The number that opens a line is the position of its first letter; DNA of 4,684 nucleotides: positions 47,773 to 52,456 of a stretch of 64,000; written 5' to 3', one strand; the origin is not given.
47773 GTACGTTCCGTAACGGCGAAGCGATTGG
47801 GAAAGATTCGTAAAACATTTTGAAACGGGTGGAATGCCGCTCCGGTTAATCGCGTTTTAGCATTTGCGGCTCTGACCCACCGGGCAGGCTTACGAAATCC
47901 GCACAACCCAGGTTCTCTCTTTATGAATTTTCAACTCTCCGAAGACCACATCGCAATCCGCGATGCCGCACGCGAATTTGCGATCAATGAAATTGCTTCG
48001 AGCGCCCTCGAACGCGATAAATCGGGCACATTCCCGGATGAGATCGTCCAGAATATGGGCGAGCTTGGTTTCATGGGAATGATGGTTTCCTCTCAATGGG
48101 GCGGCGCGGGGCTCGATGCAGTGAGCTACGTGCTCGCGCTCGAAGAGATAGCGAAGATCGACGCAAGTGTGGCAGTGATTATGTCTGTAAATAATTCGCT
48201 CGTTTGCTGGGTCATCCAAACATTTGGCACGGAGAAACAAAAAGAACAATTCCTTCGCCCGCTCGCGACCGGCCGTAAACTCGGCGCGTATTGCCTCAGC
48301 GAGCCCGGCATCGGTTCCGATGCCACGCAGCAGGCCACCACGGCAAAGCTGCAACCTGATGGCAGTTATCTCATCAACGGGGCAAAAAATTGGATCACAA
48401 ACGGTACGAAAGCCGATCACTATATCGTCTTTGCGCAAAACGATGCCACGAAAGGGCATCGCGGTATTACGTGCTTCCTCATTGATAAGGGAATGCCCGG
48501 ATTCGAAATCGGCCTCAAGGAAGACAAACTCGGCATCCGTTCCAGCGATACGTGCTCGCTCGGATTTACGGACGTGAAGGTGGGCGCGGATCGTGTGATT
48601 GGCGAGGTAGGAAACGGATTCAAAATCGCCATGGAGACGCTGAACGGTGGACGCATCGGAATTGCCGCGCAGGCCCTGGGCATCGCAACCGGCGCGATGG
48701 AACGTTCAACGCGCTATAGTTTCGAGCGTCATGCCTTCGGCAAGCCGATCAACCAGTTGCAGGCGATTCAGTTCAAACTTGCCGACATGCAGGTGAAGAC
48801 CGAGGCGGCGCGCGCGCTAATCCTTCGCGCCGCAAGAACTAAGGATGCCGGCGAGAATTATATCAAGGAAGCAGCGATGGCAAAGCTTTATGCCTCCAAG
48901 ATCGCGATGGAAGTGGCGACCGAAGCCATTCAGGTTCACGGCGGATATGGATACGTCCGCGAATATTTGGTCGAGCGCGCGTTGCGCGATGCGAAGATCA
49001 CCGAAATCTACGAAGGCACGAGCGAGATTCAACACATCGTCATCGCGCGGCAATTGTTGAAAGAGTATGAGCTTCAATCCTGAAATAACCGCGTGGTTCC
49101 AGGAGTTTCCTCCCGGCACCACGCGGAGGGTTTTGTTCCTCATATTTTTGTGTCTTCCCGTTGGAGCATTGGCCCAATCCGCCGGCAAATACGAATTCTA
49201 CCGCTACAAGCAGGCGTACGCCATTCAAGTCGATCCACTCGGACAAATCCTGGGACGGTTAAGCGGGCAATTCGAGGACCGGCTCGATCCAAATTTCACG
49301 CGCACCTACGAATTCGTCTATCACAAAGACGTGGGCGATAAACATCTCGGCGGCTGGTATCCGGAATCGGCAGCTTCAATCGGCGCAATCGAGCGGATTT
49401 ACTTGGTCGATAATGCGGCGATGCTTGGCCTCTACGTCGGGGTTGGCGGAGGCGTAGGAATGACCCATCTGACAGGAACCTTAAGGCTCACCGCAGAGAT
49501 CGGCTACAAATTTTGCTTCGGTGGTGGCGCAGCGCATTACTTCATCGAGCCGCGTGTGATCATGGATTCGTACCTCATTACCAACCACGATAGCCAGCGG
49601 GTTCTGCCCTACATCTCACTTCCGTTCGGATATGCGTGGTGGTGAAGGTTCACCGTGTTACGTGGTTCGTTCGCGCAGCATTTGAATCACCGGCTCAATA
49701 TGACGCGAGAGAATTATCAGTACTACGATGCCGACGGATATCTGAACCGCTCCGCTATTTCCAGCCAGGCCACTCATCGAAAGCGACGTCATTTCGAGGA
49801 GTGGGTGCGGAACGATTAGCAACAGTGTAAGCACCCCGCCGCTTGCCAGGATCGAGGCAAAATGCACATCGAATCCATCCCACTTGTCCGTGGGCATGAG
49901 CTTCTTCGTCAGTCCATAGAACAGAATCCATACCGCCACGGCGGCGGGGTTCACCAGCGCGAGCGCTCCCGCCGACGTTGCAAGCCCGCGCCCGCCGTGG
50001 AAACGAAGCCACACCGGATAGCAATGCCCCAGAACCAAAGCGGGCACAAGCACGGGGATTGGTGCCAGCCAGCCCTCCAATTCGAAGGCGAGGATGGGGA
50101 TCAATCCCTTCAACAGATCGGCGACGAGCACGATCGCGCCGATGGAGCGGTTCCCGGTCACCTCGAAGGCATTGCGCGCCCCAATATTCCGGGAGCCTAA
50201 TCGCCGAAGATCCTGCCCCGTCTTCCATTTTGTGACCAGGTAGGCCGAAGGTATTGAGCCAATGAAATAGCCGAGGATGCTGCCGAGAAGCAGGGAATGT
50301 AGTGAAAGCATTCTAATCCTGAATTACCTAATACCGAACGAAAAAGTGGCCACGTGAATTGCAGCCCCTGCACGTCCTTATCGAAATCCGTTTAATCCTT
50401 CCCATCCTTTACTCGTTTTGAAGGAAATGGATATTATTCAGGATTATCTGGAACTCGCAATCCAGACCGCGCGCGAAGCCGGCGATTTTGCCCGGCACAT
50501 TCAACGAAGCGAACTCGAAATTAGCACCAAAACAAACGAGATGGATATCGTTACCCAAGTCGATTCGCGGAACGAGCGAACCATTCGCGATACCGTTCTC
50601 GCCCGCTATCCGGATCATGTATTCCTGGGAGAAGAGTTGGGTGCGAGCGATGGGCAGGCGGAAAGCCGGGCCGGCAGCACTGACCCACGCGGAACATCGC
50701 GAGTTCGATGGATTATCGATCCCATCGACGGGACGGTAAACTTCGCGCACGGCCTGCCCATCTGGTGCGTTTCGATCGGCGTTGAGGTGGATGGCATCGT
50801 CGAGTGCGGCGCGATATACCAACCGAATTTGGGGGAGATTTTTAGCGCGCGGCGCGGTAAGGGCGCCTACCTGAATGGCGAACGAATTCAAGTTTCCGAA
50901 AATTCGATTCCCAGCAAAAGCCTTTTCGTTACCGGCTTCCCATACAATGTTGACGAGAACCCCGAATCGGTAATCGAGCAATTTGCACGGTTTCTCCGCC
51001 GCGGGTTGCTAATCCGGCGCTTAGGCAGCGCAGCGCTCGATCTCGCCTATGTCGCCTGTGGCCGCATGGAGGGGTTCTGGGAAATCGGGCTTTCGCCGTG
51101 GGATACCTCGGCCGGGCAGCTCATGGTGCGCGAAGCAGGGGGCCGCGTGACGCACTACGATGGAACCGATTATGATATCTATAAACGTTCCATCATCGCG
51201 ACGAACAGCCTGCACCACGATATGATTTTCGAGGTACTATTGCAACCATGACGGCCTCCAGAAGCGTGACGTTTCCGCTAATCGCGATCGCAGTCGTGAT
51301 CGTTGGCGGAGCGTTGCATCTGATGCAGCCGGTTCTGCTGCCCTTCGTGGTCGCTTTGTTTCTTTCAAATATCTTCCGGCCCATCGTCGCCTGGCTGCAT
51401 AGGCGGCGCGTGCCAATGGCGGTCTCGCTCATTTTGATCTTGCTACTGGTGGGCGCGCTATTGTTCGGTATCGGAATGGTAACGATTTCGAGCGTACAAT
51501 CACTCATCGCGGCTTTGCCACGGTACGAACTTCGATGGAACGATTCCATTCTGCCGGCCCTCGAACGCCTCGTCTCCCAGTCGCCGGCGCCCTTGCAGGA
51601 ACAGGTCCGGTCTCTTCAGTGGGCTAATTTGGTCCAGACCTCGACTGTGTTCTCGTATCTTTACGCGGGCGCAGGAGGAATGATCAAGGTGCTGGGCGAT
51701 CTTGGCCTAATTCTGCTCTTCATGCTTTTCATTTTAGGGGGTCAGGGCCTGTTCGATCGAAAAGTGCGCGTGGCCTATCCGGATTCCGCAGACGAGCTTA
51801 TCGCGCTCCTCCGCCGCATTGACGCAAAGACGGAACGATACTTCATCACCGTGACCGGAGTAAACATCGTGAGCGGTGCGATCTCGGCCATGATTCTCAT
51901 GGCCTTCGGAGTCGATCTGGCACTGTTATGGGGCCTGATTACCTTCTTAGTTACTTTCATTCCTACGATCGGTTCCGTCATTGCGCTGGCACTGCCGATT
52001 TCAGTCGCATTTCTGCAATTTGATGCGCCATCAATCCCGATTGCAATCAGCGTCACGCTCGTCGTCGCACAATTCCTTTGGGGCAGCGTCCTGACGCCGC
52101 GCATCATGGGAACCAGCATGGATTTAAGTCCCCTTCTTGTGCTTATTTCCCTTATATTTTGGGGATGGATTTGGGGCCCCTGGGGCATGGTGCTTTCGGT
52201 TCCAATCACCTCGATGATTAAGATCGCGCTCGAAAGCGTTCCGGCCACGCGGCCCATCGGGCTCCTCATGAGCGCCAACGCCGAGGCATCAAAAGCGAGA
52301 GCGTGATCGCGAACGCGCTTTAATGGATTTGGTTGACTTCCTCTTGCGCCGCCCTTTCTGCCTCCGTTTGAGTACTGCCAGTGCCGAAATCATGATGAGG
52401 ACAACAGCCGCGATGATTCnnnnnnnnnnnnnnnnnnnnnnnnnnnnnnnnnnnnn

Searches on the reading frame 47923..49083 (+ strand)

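Call 45: search_protein_families(library=pfam, proteins=[window:47923-49083:+], max_evalue=0.0001)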
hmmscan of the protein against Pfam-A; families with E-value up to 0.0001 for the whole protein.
window:47923-49083:+ (386 aa): 5 families
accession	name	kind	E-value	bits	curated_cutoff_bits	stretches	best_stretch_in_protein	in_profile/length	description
PF00441.29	Acyl-CoA_dh_1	-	7.9e-51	172.6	22.4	1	230-379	1-150/150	Acyl-CoA dehydrogenase, C-terminal domain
PF02771.21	Acyl-CoA_dh_N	-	1.6e-37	128.7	22.9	1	6-117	1-112/113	Acyl-CoA dehydrogenase, N-terminal domain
PF02770.24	Acyl-CoA_dh_M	-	1.6e-26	92.7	33.3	1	122-218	1-97/97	Acyl-CoA dehydrogenase, middle domain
PF08028.16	Acyl-CoA_dh_2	-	3.3e-24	86.1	22.7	1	245-367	1-133/134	Acyl-CoA dehydrogenase, C-terminal domain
PF22924.1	ACOX_C_alpha1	-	8.7e-05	22.8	27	0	317-379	107-169/169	Acyl-CoA oxidase, C-alpha1 domain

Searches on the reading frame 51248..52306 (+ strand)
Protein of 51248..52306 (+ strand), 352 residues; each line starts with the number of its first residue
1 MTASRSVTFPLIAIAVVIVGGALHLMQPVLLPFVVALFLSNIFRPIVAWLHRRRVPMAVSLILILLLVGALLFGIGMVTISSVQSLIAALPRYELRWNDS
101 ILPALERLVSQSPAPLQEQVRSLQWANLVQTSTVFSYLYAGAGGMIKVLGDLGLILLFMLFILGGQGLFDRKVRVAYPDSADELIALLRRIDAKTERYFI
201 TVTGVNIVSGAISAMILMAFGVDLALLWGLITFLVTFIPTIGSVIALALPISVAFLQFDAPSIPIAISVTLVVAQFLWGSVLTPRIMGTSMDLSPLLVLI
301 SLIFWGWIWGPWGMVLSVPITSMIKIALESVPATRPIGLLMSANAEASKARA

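Call 8: search_protein_families(library=pfam, proteins=[window:51248-52306:+], max_evalue=0.001)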
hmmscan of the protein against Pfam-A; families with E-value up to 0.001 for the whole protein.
window:51248-52306:+ (352 aa): 1 family
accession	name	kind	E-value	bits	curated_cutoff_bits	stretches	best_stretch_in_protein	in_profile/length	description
PF01594.21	AI-2E_transport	-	1.5e-53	182.6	34.3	1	12-330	4-325/327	AI-2E family transporter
